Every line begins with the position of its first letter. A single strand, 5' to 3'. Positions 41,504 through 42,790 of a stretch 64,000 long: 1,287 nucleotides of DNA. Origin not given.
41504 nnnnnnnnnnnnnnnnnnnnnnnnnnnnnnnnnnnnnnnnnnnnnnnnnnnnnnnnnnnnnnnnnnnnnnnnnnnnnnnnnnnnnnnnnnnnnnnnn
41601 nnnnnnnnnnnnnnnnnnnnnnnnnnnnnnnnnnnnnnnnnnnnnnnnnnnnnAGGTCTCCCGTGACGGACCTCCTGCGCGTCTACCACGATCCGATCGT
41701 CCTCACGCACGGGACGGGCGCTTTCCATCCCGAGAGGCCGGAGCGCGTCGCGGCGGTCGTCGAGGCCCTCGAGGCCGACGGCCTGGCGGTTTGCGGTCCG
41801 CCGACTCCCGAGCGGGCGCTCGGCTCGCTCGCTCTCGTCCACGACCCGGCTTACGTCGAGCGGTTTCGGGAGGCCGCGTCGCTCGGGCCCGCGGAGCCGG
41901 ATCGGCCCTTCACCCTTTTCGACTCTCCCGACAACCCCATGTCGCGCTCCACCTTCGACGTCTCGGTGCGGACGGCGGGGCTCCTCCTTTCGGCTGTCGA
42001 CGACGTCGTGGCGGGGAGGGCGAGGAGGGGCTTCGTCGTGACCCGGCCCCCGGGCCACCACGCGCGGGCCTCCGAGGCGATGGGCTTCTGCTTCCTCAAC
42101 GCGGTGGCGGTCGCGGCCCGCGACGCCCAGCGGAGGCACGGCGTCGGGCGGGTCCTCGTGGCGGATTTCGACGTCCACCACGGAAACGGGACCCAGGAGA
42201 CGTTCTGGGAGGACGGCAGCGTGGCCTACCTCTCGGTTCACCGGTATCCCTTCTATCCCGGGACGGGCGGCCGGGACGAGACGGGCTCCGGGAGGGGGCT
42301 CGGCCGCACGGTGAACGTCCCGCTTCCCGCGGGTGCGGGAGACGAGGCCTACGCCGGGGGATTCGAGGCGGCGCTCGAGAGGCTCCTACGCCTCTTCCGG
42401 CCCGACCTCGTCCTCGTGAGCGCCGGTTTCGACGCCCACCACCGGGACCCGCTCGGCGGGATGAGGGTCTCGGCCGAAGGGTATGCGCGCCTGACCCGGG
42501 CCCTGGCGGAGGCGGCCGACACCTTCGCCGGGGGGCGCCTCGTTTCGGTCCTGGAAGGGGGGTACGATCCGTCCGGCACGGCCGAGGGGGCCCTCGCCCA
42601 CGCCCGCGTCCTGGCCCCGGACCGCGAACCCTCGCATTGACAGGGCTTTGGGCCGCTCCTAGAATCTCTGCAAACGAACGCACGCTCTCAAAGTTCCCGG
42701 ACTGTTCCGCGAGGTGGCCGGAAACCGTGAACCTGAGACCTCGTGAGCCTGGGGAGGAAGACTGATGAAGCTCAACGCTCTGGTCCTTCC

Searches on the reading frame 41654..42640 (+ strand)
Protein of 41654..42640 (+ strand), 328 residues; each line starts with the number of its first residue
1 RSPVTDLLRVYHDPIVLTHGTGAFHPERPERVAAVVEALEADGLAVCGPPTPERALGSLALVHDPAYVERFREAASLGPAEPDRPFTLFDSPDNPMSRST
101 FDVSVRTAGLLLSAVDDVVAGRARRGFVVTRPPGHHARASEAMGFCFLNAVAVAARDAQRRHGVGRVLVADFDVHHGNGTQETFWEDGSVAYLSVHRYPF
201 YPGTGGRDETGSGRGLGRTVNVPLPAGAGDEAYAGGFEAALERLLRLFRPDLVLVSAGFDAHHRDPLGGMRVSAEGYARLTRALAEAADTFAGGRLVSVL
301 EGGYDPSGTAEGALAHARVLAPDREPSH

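Call 50: search_protein_families(library=pfam, proteins=[window:41654-42640:+], max_evalue=0.00001)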
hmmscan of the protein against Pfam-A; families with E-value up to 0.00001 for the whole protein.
window:41654-42640:+ (328 aa): 1 family
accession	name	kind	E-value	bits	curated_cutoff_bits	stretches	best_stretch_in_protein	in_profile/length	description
PF00850.24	Hist_deacetyl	-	3.5e-91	306.1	27.9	1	25-319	1-297/298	Histone deacetylase domain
